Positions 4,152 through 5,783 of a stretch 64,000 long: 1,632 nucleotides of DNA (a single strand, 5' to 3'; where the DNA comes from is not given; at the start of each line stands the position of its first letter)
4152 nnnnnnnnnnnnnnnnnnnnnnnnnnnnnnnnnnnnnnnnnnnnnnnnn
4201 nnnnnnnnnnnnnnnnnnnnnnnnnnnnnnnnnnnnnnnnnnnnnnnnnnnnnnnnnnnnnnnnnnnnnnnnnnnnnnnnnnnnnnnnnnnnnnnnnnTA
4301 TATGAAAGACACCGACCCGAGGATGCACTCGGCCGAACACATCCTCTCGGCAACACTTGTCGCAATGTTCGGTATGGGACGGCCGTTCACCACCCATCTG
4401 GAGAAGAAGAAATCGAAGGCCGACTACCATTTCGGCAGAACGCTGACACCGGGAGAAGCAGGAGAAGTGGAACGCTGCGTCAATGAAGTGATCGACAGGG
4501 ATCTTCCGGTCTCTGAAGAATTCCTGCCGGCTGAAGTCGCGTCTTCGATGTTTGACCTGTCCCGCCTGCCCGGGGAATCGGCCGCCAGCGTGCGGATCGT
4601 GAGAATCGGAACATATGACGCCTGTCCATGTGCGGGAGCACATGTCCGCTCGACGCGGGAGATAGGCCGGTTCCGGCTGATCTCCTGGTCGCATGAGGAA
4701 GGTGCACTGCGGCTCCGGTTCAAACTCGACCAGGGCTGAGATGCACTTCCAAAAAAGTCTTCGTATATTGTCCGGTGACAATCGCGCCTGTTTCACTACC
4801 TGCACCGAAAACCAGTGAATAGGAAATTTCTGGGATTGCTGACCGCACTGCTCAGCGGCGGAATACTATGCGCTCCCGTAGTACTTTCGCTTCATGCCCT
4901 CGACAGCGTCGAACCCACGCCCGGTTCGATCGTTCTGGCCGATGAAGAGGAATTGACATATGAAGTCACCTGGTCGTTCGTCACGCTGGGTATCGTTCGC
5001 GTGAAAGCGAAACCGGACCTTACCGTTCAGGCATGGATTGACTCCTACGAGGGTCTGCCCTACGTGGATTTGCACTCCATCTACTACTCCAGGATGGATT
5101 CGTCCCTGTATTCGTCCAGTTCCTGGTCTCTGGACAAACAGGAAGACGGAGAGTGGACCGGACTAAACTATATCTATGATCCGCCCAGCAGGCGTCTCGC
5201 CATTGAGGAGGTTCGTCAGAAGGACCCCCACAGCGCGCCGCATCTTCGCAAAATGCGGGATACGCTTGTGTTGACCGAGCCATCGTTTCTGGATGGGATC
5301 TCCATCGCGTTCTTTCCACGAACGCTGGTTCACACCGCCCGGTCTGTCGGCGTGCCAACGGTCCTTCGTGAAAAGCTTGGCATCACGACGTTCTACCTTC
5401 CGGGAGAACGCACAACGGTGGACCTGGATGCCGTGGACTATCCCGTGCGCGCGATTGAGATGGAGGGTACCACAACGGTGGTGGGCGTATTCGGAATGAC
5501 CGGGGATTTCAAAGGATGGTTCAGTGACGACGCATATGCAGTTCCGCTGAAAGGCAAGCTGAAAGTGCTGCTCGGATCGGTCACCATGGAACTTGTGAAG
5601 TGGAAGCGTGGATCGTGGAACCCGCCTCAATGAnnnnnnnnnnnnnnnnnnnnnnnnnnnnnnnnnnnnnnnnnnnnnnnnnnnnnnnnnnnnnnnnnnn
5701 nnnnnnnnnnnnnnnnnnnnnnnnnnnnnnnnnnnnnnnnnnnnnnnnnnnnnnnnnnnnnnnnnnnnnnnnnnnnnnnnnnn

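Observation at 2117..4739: RNA-repair operon: archease, repeat-filled 330-bp spacer, RtcB, AlaX-like tRNA-editing-domain protein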

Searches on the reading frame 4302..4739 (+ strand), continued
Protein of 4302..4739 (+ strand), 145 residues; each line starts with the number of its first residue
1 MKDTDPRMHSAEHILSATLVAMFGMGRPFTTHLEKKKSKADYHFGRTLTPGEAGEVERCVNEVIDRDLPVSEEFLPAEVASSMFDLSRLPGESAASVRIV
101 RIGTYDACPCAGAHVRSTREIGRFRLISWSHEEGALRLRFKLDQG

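Call 14: find_related_loci(query=A1, collection=genome_contigs, flank=8000)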
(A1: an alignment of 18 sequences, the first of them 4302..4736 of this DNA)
Query A1 (145 aa) in genome_contigs; peptide patterns used: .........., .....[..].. (x = any residue, [..] = any of these).
396 stretches matched a pattern; 356 encode a relative of the query (tblastn E <= 1e-3); the best 80 are kept; 80 distinct loci.
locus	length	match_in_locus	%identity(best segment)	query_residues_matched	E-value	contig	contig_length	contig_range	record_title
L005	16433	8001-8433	87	1-144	3e-67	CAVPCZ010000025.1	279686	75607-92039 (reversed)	MAG: Ignavibacteriota bacterium isolate MFD00032.bin.2.15 genome assembly, contig: contig_63025, whole genome shotgun se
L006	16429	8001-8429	71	1-143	1e-64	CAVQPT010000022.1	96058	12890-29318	MAG: uncultured Bacteroidetes bacterium isolate MFD09964.bin.3.183 genome assembly, contig: contig_9678, whole genome sh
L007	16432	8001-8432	72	1-144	3e-64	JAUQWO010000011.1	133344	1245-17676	MAG: Bacteroidota bacterium isolate BIN5 contig_34849, whole genome shotgun sequence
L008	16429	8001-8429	70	1-143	2e-64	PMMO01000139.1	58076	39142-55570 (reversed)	MAG: Ignavibacteriae bacterium isolate fen_1255 73.20100900_E1D.85_contig_3685, whole genome shotgun sequence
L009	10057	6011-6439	71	1-143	1e-63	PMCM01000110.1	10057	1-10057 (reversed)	MAG: Ignavibacteriae bacterium isolate fen_1290 73.20120700_E3M.177_contig_1127738, whole genome shotgun sequence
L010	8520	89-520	67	1-144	1e-62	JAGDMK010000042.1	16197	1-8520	MAG: Bacteroidetes bacterium isolate CTSoil_038 scaffold_1624, whole genome shotgun sequence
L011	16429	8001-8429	67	1-143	7e-62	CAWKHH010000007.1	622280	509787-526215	MAG: Ignavibacteriota bacterium isolate MFD05942.bin.1.310 genome assembly, contig: contig_6970, whole genome shotgun se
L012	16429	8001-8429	68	1-143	4e-62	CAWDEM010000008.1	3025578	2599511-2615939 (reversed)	MAG: Ignavibacteriota bacterium isolate MFD05942.bin.1.74 genome assembly, contig: contig_851, whole genome shotgun sequ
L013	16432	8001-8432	66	1-144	1e-59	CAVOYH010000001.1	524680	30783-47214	MAG: uncultured Bacteroidetes bacterium isolate MFD09964.bin.2.229 genome assembly, contig: contig_16887, whole genome s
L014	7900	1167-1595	66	1-143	1e-59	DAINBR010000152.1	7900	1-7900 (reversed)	MAG TPA_asm: Bacteroidota bacterium isolate CTOTU25581 NODE_5281_length_7900_cov_3.824984, whole genome shotgun sequence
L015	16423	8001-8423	61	2-142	2e-58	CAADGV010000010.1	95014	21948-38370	uncultured Chlorobi bacterium isolate CHB1.fa.gz genome assembly, contig: k127_921564, whole genome shotgun sequence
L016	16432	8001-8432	63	1-144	2e-58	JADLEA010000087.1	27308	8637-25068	MAG: Bacteroidetes bacterium isolate SJ300 c_000000198891, whole genome shotgun sequence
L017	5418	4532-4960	62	2-144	3e-57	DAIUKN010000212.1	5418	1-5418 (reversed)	MAG TPA_asm: Bacteroidota bacterium isolate CTOTU26107 NODE_13228_length_5418_cov_3.305053, whole genome shotgun sequenc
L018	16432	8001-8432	63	2-145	3e-57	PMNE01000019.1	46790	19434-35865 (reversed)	MAG: Ignavibacteriae bacterium isolate fen_1260 73.20100900_E3D.23_contig_1890, whole genome shotgun sequence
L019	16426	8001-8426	63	2-143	9e-57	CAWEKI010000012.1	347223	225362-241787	MAG: uncultured Bacteroidetes bacterium isolate MFD05942.bin.1.2 genome assembly, contig: contig_74078, whole genome sho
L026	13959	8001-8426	59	2-143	6e-56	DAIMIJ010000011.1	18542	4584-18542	MAG TPA_asm: Ignavibacteriaceae bacterium isolate CTOTU14585 NODE_219_length_18542_cov_8.891545, whole genome shotgun se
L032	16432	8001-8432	58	2-145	2e-55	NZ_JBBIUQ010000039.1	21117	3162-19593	MAG: Ignavibacterium sp. isolate EPF170215_bin_57 NODE_1109_length_21117_cov_11.6425, whole genome shotgun sequence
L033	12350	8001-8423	59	2-142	1e-55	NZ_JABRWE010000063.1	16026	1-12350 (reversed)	MAG: Ignavibacterium sp. isolate MAG-12 c_000000000861, whole genome shotgun sequence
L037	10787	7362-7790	55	2-144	8e-54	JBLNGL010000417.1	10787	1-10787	MAG: Ignavibacteria bacterium isolate MAG21 PRJNA1031785_bin8_renamed_416, whole genome shotgun sequence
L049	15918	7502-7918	60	2-140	1e-51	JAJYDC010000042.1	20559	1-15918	MAG: Bacteroidetes bacterium isolate BP9.bin83 NODE_4736_length_20559_cov_4.783085, whole genome shotgun sequence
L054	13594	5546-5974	57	2-144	3e-54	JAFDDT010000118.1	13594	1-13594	MAG: Deltaproteobacteria bacterium isolate Meg19_1012_Bin_230 Meg19_1012_Bin_230_scaffold_25343, whole genome shotgun se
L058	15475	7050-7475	57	2-143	3e-53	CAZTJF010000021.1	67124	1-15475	MAG TPA_asm: uncultured Ignavibacteriaceae bacterium isolate SRP173033_co3_36 genome assembly, contig: NODE_343_length_6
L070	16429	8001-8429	57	2-144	5e-53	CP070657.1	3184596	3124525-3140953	MAG: Deltaproteobacteria bacterium isolate bin80 chromosome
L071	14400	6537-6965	55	2-144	5e-52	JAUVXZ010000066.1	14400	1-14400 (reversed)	MAG: Pseudomonadota bacterium isolate CSMAG_1229 CSMAG_1229_k141_108579_length_14400_cov_12.5736, whole genome shotgun s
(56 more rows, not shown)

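Call 17: find_encoding_contigs(protein=P0001, flank=8000, max_places=3)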
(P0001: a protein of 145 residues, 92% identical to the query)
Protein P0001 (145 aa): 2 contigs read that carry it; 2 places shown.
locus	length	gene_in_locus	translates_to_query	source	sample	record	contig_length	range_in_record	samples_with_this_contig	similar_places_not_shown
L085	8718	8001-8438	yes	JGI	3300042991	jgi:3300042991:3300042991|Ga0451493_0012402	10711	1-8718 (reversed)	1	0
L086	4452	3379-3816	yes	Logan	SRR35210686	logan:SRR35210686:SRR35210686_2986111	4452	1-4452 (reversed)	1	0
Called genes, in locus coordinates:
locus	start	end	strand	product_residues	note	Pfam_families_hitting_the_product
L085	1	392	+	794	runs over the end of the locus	?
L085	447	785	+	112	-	PF00543:P-II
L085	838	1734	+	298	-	PF00009:GTP_EFTU (weak), PF00350:Dynamin_N (faint), PF01926:MMR_HSR1, PF02421:FeoB_N, PF07650:KH_2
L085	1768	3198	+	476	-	PF00027:cNMP_binding, PF12147:Methyltransf_20 (weak), PF08242:Methyltransf_12 (faint)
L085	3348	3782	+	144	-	PF02082:Rrf2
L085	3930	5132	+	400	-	PF12801:Fer4_5, PF00037:Fer4 (faint), PF12801:Fer4_5 (weak), PF13187:Fer4_9 (faint), PF13237:Fer4_10, PF14697:Fer4_21 (weak)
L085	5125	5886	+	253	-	PF13649:Methyltransf_25, PF13847:Methyltransf_31, PF08241:Methyltransf_11, PF08242:Methyltransf_12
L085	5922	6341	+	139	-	PF01951:Archease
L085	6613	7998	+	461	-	PF01139:RtcB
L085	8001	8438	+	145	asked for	PF07973:tRNA_SAD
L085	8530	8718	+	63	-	?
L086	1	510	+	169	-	?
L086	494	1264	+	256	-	PF08241:Methyltransf_11, PF08242:Methyltransf_12, PF13649:Methyltransf_25, PF13847:Methyltransf_31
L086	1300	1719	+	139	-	PF01951:Archease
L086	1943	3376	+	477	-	PF01139:RtcB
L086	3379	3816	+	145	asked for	PF07973:tRNA_SAD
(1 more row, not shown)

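Call 18: find_encoding_contigs(protein=P0002, flank=8000, max_places=4)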
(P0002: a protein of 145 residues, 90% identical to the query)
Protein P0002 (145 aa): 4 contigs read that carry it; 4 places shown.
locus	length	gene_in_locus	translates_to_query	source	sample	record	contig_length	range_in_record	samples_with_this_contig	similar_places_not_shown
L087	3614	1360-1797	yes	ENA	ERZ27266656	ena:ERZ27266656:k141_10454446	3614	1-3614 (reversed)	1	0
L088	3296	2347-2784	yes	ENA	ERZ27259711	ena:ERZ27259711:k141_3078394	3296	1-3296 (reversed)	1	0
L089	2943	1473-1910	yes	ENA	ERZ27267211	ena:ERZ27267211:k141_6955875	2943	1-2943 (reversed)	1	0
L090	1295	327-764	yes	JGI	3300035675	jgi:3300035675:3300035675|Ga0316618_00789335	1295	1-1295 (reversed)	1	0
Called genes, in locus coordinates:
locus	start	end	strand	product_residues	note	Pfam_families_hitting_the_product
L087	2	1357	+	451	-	?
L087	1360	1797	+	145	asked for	PF07973:tRNA_SAD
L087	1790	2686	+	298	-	PF11306:DUF3108 (weak)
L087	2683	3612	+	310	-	?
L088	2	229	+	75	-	?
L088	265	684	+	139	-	PF01951:Archease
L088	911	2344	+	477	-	PF01139:RtcB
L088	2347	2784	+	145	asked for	PF07973:tRNA_SAD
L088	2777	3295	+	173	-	?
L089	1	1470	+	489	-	?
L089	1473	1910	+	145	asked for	PF07973:tRNA_SAD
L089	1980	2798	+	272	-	PF11306:DUF3108 (faint)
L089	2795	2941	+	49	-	?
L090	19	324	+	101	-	PF01139:RtcB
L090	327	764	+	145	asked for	PF07973:tRNA_SAD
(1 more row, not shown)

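Call 46: predict_structure(alignment_id=A1)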
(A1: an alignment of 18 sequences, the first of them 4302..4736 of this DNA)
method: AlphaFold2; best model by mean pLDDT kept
length: 145 residues; sequences in the alignment: 18
mean_pLDDT: 90.7   pTM: 0.86
mean pLDDT of the five models: 90.7, 90.2, 90.3, 89.8, 84.0
residues with pLDDT >= 90: 107; 70-90: 30; 50-70: 7; < 50: 1
segments of 3 or more residues with pLDDT < 50: none
pLDDT, mean of each block of 10 residues (from residue 1): 79 96 91 85 95 98 97 92 85 78 93 93 96 95 82
secondary structure, 60 per line:
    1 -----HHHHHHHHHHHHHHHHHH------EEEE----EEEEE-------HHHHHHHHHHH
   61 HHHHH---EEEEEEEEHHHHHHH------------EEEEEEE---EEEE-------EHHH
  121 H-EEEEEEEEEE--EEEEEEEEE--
elements in order: H6-23 E30-33 E38-42 H50-65 E69-76 H77-83 E96-102 E106-109 H118-121 E123-132 E135-143

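Call 51: fold_search(model_id=the predicted structure, library=pdb)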
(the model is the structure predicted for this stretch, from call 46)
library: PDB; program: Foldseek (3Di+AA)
matches with E <= 10: 395; with E <= 0.001: 36
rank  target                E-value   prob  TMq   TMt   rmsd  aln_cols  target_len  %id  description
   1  1v7o_B                1.2e-12  1.00  0.85  0.81   3.2       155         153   26  Alanyl-tRNA synthetase editing domain homologue protein from Pyrococcus horikoshii (released 2004-01-13)
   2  1v4p_A                1.4e-12  1.00  0.84  0.81   3.2       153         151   26  Crystal structure of Alanyl-tRNA Synthetase from Pyrococcus horikoshii OT3 (released 2004-11-23)
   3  1wnu_B                1.7e-12  1.00  0.85  0.82   3.2       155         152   26  Structure of Archaeal Trans-Editing Protein AlaX in complex with L-serine (released 2005-07-26)
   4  2zze_A                1.9e-12  1.00  0.84  0.18   2.5       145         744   23  Crystal structure of alanyl-tRNA synthetase without oligomerization domain in lysine-methylated form (released 2009-07-21)
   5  1wnu_A                2.5e-12  1.00  0.85  0.81   3.2       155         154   26  Structure of Archaeal Trans-Editing Protein AlaX in complex with L-serine (released 2005-07-26)
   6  9a7x_B                3.2e-12  1.00  0.82  0.15   2.7       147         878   30  Integrative model of ISPT-SYA by crosslinking MS and deep learning (released 2024-09-18)
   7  1v7o_A                5.5e-12  1.00  0.85  0.80   3.2       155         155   26  Alanyl-tRNA synthetase editing domain homologue protein from Pyrococcus horikoshii (released 2004-01-13)
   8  2zzg_A                6.6e-12  1.00  0.83  0.18   2.8       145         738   23  Crystal structure of alanyl-tRNA synthetase in complex with 5''-O-(N-(L-alanyl)-sulfamyoxyl) adenine without oligomeri (released 2009-07-21)
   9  2zzf                  7.9e-12  1.00  0.85  0.18   2.5       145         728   23  Crystal structure of alanyl-tRNA synthetase without oligomerization domain (released 2009-07-21)
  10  2zzg_B                1.1e-11  1.00  0.84  0.18   2.7       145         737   23  Crystal structure of alanyl-tRNA synthetase in complex with 5''-O-(N-(L-alanyl)-sulfamyoxyl) adenine without oligomeri (released 2009-07-21)
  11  3rfn                  2.4e-11  1.00  0.83  0.80   2.5       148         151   24  Epitope backbone grafting by computational design for improved presentation of linear epitopes on scaffold proteins (released 2011-11-09)
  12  3kew_A                3.2e-11  1.00  0.76  0.50   3.2       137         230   26  Crystal structure of probable alanyl-trna-synthase from Clostridium perfringens (released 2009-11-03)
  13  3wqz_B                9.4e-11  1.00  0.84  0.15   2.7       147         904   26  Crystal structure of Archaeoglobus fulgidus alanyl-tRNA synthetase in complex with a tRNA(Ala) variant having A3.U70 (released 2014-06-18)
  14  3wqy_A                1.2e-10  1.00  0.81  0.14   2.9       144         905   26  Crystal structure of Archaeoglobus fulgidus alanyl-tRNA synthetase in complex with wild-type tRNA(Ala) having G3.U70 (released 2014-06-18)
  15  3kew_B                3.2e-10  1.00  0.76  0.50   2.7       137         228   26  Crystal structure of probable alanyl-trna-synthase from Clostridium perfringens (released 2009-11-03)
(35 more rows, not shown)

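Call 59: find_related_loci(query=window:4302-4736:+, collection=metagenome_contigs, flank=4000)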
Query window:4302-4736:+ (145 aa) in metagenome_contigs; peptide patterns used: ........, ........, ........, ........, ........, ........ (x = any residue, [..] = any of these).
257 stretches matched a pattern; 50 encode a relative of the query (tblastn E <= 1e-3); 50 distinct loci.
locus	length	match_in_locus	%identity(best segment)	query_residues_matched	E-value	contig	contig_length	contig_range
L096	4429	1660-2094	88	1-145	3e-84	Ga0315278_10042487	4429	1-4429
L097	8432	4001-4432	88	1-144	4e-81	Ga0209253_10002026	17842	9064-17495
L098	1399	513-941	89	1-143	1e-85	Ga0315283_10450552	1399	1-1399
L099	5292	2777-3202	70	1-142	7e-65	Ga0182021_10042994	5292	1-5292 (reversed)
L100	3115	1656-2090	68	1-145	1e-63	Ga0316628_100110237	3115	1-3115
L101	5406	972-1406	68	1-145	1e-63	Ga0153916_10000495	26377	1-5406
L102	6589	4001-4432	67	1-144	2e-63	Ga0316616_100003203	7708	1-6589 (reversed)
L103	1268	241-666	66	2-143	7e-66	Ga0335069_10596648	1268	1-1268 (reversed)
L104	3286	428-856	68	1-143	2e-62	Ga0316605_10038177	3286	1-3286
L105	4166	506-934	67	1-143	5e-62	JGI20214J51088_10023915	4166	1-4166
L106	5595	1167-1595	66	1-143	3e-60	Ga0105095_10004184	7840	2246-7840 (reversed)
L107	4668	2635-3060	64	2-143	4e-60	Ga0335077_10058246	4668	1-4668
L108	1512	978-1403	64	2-143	2e-62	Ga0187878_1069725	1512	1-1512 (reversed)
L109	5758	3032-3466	64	1-145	6e-60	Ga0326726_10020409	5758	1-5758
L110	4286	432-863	64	1-144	7e-60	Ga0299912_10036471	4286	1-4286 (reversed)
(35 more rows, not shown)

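Call 62: search_protein_families(library=pfam, proteins=[L070:8977-10551:+, L032:7467-7976:+, L026:617-1588:-, L033:8450-10150:+, L058:7560-9515:+, L026:10550-12022:-, L049:8067-10265:-, L037:6860-7330:+, L071:5847-6368:+, L054:4703-5428:+], max_evalue=0.0001)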
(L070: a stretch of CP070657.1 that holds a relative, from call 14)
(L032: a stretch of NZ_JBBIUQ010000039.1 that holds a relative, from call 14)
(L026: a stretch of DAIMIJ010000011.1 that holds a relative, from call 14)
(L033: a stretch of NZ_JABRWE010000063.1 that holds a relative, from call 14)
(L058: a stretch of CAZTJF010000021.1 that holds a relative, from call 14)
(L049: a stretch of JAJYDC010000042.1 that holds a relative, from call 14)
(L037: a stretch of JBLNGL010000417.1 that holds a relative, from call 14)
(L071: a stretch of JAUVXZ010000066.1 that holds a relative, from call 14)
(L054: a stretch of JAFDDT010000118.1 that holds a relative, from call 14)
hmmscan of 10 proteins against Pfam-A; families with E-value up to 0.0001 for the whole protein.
L070:8977-10551:+ (524 aa): 7 families
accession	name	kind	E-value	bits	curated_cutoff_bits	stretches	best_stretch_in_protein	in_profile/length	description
PF00989.32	PAS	-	1.1e-30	106.4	22.6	2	52-161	2-113/113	PAS fold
PF13426.13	PAS_9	-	5.3e-29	101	27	2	62-163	2-103/103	PAS domain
PF02518.31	HATPase_c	-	9.3e-27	94.1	26.4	1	413-521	1-108/111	Histidine kinase-, DNA gyrase B-, and HSP90-like ATPase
PF08448.16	PAS_4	-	1.3e-24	87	23.1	2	187-291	6-109/110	PAS fold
PF08447.18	PAS_3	-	1.4e-22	80.2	25.6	2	74-158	2-89/89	PAS fold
PF13188.13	PAS_8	-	7.4e-16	57.9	21.8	1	52-109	2-59/65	PAS domain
PF00512.31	HisKA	-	4.9e-08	33.3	26.9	1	305-362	3-57/66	His Kinase A (phospho-acceptor) domain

L032:7467-7976:+ (169 aa): 2 families
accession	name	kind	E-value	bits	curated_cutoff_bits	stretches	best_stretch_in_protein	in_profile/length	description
PF00881.29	Nitroreductase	-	2.3e-27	96.7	23.5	2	8-59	2-53/167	Nitroreductase family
PF14512.11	TM1586_NiRdase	-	6.1e-13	49.3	27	1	23-55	157-189/215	Putative TM nitroreductase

L026:617-1588:- (323 aa): 1 family
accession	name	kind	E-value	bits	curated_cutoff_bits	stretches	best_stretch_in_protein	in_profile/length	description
PF00248.27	Aldo_ket_red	-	7.3e-50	170.1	24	1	15-320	1-289/291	Aldo/keto reductase family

L033:8450-10150:+ (566 aa): 1 family
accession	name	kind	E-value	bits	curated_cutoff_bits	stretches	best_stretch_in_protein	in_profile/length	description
PF03571.21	Peptidase_M49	-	1.5e-17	63.7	21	1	169-398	82-307/548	Peptidase family M49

L058:7560-9515:+ (651 aa): 2 families
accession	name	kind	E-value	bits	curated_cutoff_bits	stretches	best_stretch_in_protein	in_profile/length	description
PF00912.28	Transgly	-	8.4e-59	198.4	27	1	43-216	2-177/178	Transglycosylase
PF00905.27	Transpeptidase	-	2.8e-23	83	22.1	1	308-581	4-298/299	Penicillin binding protein transpeptidase domain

L026:10550-12022:- (490 aa): 2 families
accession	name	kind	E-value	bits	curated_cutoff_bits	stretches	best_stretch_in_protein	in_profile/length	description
PF09471.16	Peptidase_M64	-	1.9e-93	313.4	26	1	174-485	6-302/302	IgA Peptidase M64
PF16217.10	M64_N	-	8.4e-39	132.4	27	1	25-145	2-121/122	Peptidase M64 N-terminus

L049:8067-10265:- (732 aa): 3 families
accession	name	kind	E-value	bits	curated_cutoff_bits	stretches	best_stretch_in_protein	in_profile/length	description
PF10459.15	Peptidase_S46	-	6.5e-195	650.2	22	1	55-720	2-697/698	Peptidase S46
PF13365.12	Trypsin_2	-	6.4e-08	33.9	27.6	0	648-672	120-144/144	Trypsin-like peptidase domain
PF00089.32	Trypsin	-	6.1e-05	23.4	20.6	0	94-119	24-49/220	Trypsin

L037:6860-7330:+ (156 aa): 0 families

L071:5847-6368:+ (173 aa): 1 family
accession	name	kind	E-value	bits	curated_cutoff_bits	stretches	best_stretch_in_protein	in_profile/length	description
PF03773.19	ArsP_1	-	3.1e-15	56.6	32.3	1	45-169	11-135/294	Predicted permease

L054:4703-5428:+ (241 aa): 0 families

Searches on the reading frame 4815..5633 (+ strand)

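Call 3: search_protein_families(library=pfam, proteins=[window:4815-5633:+], max_evalue=0.01)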
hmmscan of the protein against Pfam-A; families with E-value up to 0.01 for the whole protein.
window:4815-5633:+ (272 aa): 1 family
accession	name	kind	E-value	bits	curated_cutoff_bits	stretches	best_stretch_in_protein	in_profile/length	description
PF11306.15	DUF3108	-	0.00029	21.2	26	1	48-261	1-209/209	Protein of unknown function (DUF3108)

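Call 4: search_protein_families(library=ncbifam, proteins=[window:4815-5633:+], max_evalue=0.01)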
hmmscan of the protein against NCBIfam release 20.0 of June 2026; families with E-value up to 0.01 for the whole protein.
window:4815-5633:+ (272 aa): 0 families
